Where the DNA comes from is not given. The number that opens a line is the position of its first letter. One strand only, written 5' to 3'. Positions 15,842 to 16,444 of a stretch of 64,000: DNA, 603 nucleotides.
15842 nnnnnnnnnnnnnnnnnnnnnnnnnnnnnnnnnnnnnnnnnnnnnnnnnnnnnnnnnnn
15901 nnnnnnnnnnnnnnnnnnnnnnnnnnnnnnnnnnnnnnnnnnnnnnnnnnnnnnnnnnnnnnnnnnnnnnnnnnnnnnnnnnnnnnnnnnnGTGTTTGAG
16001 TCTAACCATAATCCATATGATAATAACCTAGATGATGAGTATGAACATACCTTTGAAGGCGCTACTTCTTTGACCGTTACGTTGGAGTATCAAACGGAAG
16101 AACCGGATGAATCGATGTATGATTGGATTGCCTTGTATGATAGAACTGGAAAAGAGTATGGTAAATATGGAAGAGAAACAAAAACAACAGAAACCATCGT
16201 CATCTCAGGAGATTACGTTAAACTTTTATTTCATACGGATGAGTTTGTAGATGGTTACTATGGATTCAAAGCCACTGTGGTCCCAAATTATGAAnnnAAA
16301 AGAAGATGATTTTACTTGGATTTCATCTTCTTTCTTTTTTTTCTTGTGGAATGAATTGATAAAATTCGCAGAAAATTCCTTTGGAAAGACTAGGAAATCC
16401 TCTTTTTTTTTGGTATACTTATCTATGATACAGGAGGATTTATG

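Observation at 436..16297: Two paralogous mosaic surface proteins (vWA, DUF285 LRR, CUB-like) bracket a cassette of secreted or membrane proteins, with the core rnj gene in between.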

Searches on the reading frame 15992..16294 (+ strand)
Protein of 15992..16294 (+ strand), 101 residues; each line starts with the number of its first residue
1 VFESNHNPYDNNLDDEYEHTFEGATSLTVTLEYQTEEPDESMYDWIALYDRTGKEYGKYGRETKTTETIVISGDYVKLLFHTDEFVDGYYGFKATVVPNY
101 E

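Call 21: search_protein_families(library=pfam, proteins=[window:15992-16294:+], max_evalue=10)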
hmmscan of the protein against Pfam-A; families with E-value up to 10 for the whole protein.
seq(101 aa): 1 family
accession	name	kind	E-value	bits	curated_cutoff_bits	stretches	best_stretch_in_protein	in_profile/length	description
PF00431.26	CUB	-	0.0018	19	21.4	1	7-95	19-109/110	CUB domain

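Call 80: search_protein_representatives(alignment_id=A5)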
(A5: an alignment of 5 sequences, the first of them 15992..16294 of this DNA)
Query: 5 sequences, 98 profile positions. Proteins with E-value up to 0.001 (for the whole library): 1268; up to 1e-10: 270; up to 1e-30: 32. The best 150 are listed.
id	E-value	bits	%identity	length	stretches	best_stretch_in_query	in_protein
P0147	2.4e-182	608.3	-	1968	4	2-97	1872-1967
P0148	4.8e-102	350.9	-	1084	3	2-97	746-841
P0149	1.5e-55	201.8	-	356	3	2-97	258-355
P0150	4.9e-52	190.5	-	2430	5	6-90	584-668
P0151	6.6e-49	180.5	-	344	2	1-97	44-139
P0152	7.7e-49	180.3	-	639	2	2-97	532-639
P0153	1.4e-48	179.4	-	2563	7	4-92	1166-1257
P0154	1.1e-44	167.0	-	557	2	1-97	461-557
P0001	1.3e-44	166.8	-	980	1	1-98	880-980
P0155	3.8e-43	162.0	-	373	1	1-98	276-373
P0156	1.3e-40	153.9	-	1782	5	3-91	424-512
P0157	1.5e-39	150.5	-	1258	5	9-90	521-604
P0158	5.9e-39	148.6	-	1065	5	3-90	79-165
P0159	2.4e-38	146.6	-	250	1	2-97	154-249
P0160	7.8e-38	145.0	-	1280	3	9-94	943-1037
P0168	2.7e-33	130.5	-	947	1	1-97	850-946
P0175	2.1e-31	124.4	-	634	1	1-97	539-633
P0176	2.2e-31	124.3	-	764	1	1-97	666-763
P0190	3.4e-27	110.9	-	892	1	2-98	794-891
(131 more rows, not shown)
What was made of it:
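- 15788..16294 (+): C-terminal B-repeat-like domain (15788-15991) plus CUB-fold domain (15992-16294) of B. Profile search in call 80.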

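Call 81: search_protein_families(library=pfam, proteins=[P0148, P0150, P0153, P0168, P0175, P0176, P0190], max_evalue=0.001)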
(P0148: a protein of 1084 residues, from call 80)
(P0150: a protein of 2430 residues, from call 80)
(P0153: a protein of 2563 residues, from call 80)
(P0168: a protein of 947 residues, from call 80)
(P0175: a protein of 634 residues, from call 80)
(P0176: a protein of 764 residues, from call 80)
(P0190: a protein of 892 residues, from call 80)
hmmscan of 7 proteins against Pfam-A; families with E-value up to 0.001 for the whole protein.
P0148 (1084 aa): 3 families
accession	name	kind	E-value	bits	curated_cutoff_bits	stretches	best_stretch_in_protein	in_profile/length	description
PF03382.20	DUF285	-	2.1e-41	140.9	25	2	77-194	1-113/120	Mycoplasma protein of unknown function, DUF285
PF13306.12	LRR_5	-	1.3e-07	32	27.7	1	81-194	6-103/127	BspA type Leucine rich repeat region (6 copies)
PF13855.12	LRR_8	-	0.00027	21.1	27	0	82-122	20-58/61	Leucine rich repeat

P0150 (2430 aa): 5 families
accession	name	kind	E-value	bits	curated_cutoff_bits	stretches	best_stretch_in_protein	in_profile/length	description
PF07523.18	Big_3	-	1e-39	135.1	21.2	5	705-772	2-68/68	Bacterial Ig-like domain (group 3)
PF00431.26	CUB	-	8.8e-38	129.5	21.4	5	335-423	15-108/110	CUB domain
PF13306.12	LRR_5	-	9.5e-31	106.8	27.7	1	1518-1630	12-122/127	BspA type Leucine rich repeat region (6 copies)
PF02368.24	Big_2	-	3.5e-20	72.2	22.8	2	1955-2033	3-75/79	Bacterial Ig-like domain (group 2)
PF02408.26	CUB_2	-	4.1e-05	23.8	23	0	581-676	33-119/120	CUB-like domain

P0153 (2563 aa): 15 families
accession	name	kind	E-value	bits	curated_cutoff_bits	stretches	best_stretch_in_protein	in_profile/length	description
PF00041.27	fn3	-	1.3e-56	189.2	25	6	261-345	2-83/84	Fibronectin type III domain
PF25059.1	FN3_DSCAM-DSCAML_C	-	4.4e-22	78.7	39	1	477-554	8-86/89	DSCAM/DSCAML C-terminal Fn3-like domain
PF00431.26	CUB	-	1.2e-20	74.4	21.4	0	760-852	14-108/110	CUB domain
PF24489.1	Ig_J_second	-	6e-19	68.5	27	0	718-756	59-97/105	Tip attachment protein J second Ig-like domain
PF16656.11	Pur_ac_phosph_N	-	1.6e-17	64.3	30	0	268-342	8-88/93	Purple acid Phosphatase, N-terminal domain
PF07705.17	CARDB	-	1.1e-12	48.4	22.7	1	26-137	1-97/101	CARDB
PF16655.11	PhoD_N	-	4.1e-11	43.7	30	0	305-334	53-82/90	PhoD-like phosphatase, N-terminal domain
PF19190.6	BACON_2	-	4.4e-11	43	25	0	1695-1773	3-88/94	Viral BACON domain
PF21605.3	CRLF2-like_D2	-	5.7e-08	33.2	27.3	0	1067-1154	1-89/94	Cytokine receptor-like factor 2-like, D2 domain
PF05228.19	CHASE4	-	1.3e-07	32.3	26.2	0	1503-1544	21-62/140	CHASE4 domain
PF25788.1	Ig_Rha78A_N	-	1e-06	29.3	27.4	0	268-341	13-95/105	Rha78A-like, N-terminal immunoglobulin domain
PF13004.13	BACON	-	3.1e-06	27.5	25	1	1721-1772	2-60/61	Putative binding domain, N-terminal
PF22544.2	HYDIN_VesB_CFA65-like_Ig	-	7.4e-06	26.6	25.5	0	779-812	59-92/100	HYDIN/CFA65/VesB-like, Ig-like domain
PF01108.23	Tissue_fac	-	9.5e-06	25.9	27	0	1063-1144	18-105/107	Tissue factor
PF22076.2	Cep192_D6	-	0.00013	22.5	35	0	2110-2176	7-68/101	Cep192 domain 6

P0168 (947 aa): 4 families
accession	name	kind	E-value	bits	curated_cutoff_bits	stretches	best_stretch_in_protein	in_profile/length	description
PF13519.12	VWA_2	-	7.9e-15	55.8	27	1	104-208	1-106/107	von Willebrand factor type A domain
PF00092.34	VWA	-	7.7e-11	43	23.8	1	103-218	1-123/174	von Willebrand factor type A domain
PF18998.6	Flg_new_2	-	1.1e-06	29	23.6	1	417-454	33-71/73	Divergent InlB B-repeat domain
PF21426.3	GBS104-like_Ig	-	6.8e-05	24.1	26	1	290-358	14-97/112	Tip pilin GBS104-like, Ig-like domain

P0175 (634 aa): 0 families

P0176 (764 aa): 5 families
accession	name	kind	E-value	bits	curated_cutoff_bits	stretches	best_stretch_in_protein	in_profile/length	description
PF03382.20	DUF285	-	7.3e-88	290.8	25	4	285-401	1-113/120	Mycoplasma protein of unknown function, DUF285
PF13306.12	LRR_5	-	4.9e-17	62.5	27.7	3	256-356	22-110/127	BspA type Leucine rich repeat region (6 copies)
PF23952.1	LRR_EndoS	-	3.4e-06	27.7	27.9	0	268-381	33-114/116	Endo-beta-N-acetylglucosaminidase EndoS LRR domain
PF13855.12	LRR_8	-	0.00014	22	27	0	366-407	18-57/61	Leucine rich repeat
PF00431.26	CUB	-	0.00046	20.9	21.4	0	701-758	49-109/110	CUB domain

P0190 (892 aa): 3 families
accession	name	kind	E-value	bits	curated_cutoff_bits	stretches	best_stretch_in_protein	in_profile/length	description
PF03382.20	DUF285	-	3.5e-44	149.8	25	2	274-381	7-112/120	Mycoplasma protein of unknown function, DUF285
PF23952.1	LRR_EndoS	-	4.8e-08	33.7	27.9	0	369-441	44-115/116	Endo-beta-N-acetylglucosaminidase EndoS LRR domain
PF24048.1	LRR_NXF1-5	-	0.00047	20.2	30.5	0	403-451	51-99/142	NXF1/2/3/5 leucine-rich repeat domain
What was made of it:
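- On CUB domain (PF00431): There is a transitive profile link to proteins with strong Pfam CUB hits (calls 80, 81).
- Closest known: CUB domains. Same: The window profile hits bacterial proteins that score strongly on Pfam CUB (calls 80, 81).
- Some of them score strongly on Pfam CUB (P0150, 129 bits) or combine the module with DUF285 or vWA (calls 80, 81).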
